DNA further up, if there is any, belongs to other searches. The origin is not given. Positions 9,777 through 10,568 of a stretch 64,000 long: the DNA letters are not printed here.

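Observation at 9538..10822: AT-rich two-ORF islet between ydcF and hrpA with a candidate SUKH/SMI1-like immunity protein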

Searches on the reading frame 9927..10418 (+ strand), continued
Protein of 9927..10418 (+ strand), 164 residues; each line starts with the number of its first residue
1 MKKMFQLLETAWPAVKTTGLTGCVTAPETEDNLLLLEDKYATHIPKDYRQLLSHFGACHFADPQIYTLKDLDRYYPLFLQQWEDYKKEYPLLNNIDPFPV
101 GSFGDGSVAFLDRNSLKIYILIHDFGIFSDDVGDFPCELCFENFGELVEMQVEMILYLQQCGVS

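Call 85: list_cluster_members(proteins=[window:9927-10418:+, window:10418-10714:+])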
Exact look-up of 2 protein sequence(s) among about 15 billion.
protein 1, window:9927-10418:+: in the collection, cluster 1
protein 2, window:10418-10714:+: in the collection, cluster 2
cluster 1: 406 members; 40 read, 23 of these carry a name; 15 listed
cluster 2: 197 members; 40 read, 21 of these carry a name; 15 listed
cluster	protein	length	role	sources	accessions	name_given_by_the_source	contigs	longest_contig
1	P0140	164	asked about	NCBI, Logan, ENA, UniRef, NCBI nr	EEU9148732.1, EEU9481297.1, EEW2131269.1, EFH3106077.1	SMI1/KNR4 family protein [Escherichia coli] | SMI1/KNR4 family protein n=1 Tax=Escherichia coli TaxID=562 RepID=UPI000BE1C395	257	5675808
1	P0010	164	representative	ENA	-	-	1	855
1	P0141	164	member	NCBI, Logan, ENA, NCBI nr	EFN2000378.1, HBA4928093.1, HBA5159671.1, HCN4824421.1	TPA: SMI1/KNR4 family protein [Escherichia coli] | SMI1/KNR4 family protein [Escherichia coli]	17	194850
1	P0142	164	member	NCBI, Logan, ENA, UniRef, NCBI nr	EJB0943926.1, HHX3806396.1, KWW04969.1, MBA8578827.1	SMI1/KNR4 family protein [Escherichia fergusonii] | SMI1/KNR4 family protein n=1 Tax=Escherichia fergusonii TaxID=564 RepID=UPI0006145AE3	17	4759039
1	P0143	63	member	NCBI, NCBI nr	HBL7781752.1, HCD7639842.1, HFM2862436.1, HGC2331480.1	TPA: SMI1/KNR4 family protein, partial [Escherichia coli] | SMI1/KNR4 family protein [Escherichia coli]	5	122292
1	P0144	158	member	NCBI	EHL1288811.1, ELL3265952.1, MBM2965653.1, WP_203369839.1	SMI1/KNR4 family protein, partial [Escherichia coli]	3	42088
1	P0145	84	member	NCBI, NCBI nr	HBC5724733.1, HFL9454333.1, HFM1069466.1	TPA: SMI1/KNR4 family protein, partial [Escherichia coli] | SMI1/KNR4 family protein [Escherichia coli]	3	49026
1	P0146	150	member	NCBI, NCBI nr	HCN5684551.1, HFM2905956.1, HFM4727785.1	TPA: SMI1/KNR4 family protein, partial [Escherichia coli] | SMI1/KNR4 family protein [Escherichia coli]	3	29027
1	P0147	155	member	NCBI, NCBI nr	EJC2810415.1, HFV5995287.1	TPA: SMI1/KNR4 family protein, partial [Escherichia coli] | SMI1/KNR4 family protein [Escherichia coli]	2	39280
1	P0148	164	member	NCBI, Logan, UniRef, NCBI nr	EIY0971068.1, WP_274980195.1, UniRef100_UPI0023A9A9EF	SMI1/KNR4 family protein [Escherichia coli] | SMI1/KNR4 family protein n=1 Tax=Escherichia coli TaxID=562 RepID=UPI0023A9A9EF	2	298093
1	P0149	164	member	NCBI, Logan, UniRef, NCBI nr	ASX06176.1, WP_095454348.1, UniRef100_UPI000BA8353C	SMI1/KNR4 family protein [Escherichia coli] | SMI1/KNR4 family protein n=1 Tax=Escherichia coli TaxID=562 RepID=UPI000BA8353C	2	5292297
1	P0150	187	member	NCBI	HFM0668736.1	TPA: SMI1/KNR4 family protein, partial [Escherichia coli]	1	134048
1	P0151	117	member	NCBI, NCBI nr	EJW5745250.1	SMI1/KNR4 family protein, partial [Escherichia coli] | SMI1/KNR4 family protein [Escherichia coli]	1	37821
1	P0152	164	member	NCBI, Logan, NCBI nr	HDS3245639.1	TPA: SMI1/KNR4 family protein [Escherichia coli] | SMI1/KNR4 family protein [Escherichia coli]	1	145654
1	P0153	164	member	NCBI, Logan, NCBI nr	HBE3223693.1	TPA: SMI1/KNR4 family protein [Escherichia coli] | SMI1/KNR4 family protein [Escherichia coli]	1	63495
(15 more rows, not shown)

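Call 86: find_encoding_contigs(protein=P0142, flank=6000, max_places=3)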
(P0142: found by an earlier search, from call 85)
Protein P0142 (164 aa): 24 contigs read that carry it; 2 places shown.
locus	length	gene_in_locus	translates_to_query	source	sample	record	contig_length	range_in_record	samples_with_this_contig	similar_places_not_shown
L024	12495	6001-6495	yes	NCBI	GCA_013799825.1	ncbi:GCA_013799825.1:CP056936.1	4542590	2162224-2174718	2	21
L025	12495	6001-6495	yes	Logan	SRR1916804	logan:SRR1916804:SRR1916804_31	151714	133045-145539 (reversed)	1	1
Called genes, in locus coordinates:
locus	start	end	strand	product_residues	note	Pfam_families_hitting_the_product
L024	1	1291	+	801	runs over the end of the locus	PF00989:PAS, PF13426:PAS_9, PF00989:PAS, PF08448:PAS_4, PF13188:PAS_8 (weak), PF13426:PAS_9, PF00990:GGDEF, PF00563:EAL, +2 more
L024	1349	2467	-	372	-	PF08240:ADH_N, PF16912:Glu_dehyd_C (faint), PF00107:ADH_zinc_N, PF13602:ADH_zinc_N_2 (weak)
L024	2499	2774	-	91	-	PF02583:Trns_repr_metal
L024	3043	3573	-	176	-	PF01292:Ni_hydr_CYTB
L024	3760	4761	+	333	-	PF00044:Gp_dh_N, PF02800:Gp_dh_C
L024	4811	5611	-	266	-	PF02698:DUF218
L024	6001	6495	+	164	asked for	PF09346:SMI1_KNR4 (weak)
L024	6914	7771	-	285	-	PF22886:DUF7021, PF10020:DUF2262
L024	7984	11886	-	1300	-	PF00270:DEAD (weak), PF13401:AAA_22 (faint), PF00271:Helicase_C, PF04408:WHD_HA2 (weak), PF21010:HA2_C, PF07717:OB_NTP_bind, PF11898:DUF3418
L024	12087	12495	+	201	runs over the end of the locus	PF02525:Flavodoxin_2, PF03358:FMN_red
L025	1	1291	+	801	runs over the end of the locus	PF00989:PAS, PF13426:PAS_9, PF00989:PAS, PF08448:PAS_4, PF13188:PAS_8 (weak), PF13426:PAS_9, PF00990:GGDEF, PF00563:EAL, +2 more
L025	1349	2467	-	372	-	PF08240:ADH_N, PF16912:Glu_dehyd_C (faint), PF00107:ADH_zinc_N, PF13602:ADH_zinc_N_2 (weak)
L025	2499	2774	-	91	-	PF02583:Trns_repr_metal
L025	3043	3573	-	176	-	PF01292:Ni_hydr_CYTB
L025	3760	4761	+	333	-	PF00044:Gp_dh_N, PF02800:Gp_dh_C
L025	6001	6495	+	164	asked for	PF09346:SMI1_KNR4 (weak)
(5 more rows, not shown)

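Call 93: search_dna_similar(query=window:9927-10418:+, collection=phages, mode=protein, max_evalue=0.01, max_rows=15)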
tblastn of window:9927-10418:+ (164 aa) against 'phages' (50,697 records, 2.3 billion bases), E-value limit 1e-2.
No match.

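Call 112: profile_search(alignment_id=A6)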
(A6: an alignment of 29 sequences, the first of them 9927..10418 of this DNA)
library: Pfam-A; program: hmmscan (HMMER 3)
A. the first sequence (164 residues): domains with independent E <= 10: 3; with E <= 0.001: 3
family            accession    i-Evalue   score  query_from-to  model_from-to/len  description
SUKH_6            PF14568.11    3.4e-06    28.0      34-122         5-102/119  SMI1-KNR4 cell-wall
SUKH_5            PF14567.11      2e-05    24.8      27-129        21-126/142  SMI1-KNR4 cell-wall
SMI1_KNR4         PF09346.15    2.7e-05    25.2      28-129         2-107/125  SMI1 / KNR4 family (SUKH-1)
B. every sequence of the alignment scanned on its own (29 sequences): families by number of members that match
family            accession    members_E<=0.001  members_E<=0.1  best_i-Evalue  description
SMI1_KNR4         PF09346.15                29              29        7.9e-13  SMI1 / KNR4 family (SUKH-1)
SUKH_6            PF14568.11                29              29        1.5e-11  SMI1-KNR4 cell-wall
SUKH_5            PF14567.11                25              29        5.4e-07  SMI1-KNR4 cell-wall
DUF7021           PF22886.1                  1               1        8.3e-04  Domain of unknown function (DUF7021)

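Call 115: find_encoding_contigs(protein=P0040, flank=7000, max_places=3)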
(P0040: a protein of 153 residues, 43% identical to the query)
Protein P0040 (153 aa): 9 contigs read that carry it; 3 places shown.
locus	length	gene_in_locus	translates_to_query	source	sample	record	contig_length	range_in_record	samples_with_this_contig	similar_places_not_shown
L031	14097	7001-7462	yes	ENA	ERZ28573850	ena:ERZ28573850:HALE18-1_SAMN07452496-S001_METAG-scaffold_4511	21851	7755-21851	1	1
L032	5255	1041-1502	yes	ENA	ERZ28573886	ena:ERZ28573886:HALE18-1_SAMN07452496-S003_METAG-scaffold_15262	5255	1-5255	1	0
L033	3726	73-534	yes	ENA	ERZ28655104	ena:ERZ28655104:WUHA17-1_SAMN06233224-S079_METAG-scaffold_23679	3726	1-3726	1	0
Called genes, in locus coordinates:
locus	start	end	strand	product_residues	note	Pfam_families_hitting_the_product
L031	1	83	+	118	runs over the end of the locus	-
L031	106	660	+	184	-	PF14433:SUKH-3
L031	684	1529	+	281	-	PF09234:DUF1963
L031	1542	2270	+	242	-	PF13644:DKNYY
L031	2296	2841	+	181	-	-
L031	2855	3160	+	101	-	PF11399:DUF3192 (weak)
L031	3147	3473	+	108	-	PF18977:DUF5713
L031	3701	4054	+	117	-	-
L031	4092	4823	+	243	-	PF14025:DUF4241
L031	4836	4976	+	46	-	-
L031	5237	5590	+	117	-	-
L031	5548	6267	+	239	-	-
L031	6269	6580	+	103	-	PF21812:DUF6881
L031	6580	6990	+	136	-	PF22294:DUF6966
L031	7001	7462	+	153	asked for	PF09346:SMI1_KNR4, PF14568:SUKH_6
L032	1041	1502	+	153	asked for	PF09346:SMI1_KNR4, PF14568:SUKH_6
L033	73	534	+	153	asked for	PF09346:SMI1_KNR4, PF14568:SUKH_6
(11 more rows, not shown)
